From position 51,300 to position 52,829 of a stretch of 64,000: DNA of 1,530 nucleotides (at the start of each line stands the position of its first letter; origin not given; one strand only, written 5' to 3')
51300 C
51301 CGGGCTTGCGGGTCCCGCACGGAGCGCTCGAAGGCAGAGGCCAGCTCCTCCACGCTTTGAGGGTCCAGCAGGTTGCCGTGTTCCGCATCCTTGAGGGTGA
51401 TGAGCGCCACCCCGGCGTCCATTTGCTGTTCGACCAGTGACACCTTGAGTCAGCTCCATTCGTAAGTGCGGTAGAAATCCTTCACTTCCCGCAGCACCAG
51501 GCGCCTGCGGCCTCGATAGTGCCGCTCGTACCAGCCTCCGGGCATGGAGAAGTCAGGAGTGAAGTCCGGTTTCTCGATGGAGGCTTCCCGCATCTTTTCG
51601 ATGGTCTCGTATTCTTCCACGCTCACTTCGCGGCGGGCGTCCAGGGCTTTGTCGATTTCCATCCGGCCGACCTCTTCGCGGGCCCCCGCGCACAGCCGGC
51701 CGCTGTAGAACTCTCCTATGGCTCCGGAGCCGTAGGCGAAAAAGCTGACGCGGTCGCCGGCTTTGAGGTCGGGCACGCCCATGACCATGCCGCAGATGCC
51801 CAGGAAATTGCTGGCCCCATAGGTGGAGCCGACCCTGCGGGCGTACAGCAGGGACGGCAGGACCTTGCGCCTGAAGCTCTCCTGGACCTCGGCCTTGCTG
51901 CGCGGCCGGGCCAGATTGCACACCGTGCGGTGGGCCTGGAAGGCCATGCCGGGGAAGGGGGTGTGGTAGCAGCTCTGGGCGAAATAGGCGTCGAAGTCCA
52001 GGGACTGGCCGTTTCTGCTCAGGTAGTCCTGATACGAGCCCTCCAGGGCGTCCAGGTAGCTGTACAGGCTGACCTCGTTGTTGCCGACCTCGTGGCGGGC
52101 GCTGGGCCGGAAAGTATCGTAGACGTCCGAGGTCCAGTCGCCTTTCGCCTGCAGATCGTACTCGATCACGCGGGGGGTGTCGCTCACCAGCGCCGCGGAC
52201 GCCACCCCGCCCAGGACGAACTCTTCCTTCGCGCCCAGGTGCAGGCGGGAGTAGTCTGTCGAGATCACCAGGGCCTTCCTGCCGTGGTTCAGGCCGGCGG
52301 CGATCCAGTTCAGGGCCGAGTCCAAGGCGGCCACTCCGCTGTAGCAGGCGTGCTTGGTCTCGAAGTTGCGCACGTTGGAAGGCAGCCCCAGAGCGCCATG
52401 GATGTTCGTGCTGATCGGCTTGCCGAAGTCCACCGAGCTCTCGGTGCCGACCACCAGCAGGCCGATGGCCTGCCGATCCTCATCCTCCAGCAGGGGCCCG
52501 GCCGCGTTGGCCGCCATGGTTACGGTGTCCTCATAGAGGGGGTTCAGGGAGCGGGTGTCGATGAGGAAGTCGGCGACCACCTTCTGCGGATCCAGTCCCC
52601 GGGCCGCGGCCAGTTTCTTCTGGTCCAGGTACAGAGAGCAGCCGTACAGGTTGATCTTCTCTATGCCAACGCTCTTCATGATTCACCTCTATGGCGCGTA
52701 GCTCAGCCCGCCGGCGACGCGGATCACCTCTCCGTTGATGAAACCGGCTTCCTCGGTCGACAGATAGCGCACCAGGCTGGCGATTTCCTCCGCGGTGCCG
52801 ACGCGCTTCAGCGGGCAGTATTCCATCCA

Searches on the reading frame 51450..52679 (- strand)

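Call 10: search_protein_families(library=pfam, proteins=[window:51450-52679:-], max_evalue=0.001)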
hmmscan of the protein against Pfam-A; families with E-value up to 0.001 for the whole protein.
window:51450-52679:- (409 aa): 2 families
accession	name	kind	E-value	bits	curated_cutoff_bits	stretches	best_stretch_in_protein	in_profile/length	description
PF08540.16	HMG_CoA_synt_C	-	1.2e-18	68.2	25.1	1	266-378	137-255/280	Hydroxymethylglutaryl-coenzyme A synthase C terminal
PF01154.23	HMG_CoA_synt_N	-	1.3e-13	51.7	25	1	2-164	3-167/174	Hydroxymethylglutaryl-coenzyme A synthase N terminal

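Call 23: search_protein_families(library=ncbifam, proteins=[window:51450-52679:-], max_evalue=0.00001)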
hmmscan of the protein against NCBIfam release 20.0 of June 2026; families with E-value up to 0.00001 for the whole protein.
window:51450-52679:- (409 aa): 6 families
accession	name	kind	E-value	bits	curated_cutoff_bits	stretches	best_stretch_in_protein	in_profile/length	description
TIGR01835.1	HMG-CoA-S_prok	equivalog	1e-81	274.7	360.35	1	4-362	1-350/382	hydroxymethylglutaryl-CoA synthase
NF041302.1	HMG_CoAsyn_Halo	equivalog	2.1e-50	172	800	2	1-249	1-254/443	hydroxymethylglutaryl-CoA synthase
TIGR01833.1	HMG-CoA-S_euk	equivalog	5.7e-37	127.9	286.2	2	2-225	3-230/457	hydroxymethylglutaryl-CoA synthase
NF003274.0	PRK04262.1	equivalog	1.1e-23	83.8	244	1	16-326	15-305/347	hydroxymethylglutaryl-CoA synthase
TIGR00748.1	HMG_CoA_syn_Arc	equivalog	1e-15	57.9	353.35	1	12-323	10-301/345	hydroxymethylglutaryl-CoA synthase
NF006829.0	PRK09352.1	subfamily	6.7e-08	31.9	249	1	40-193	41-199/322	beta-ketoacyl-ACP synthase 3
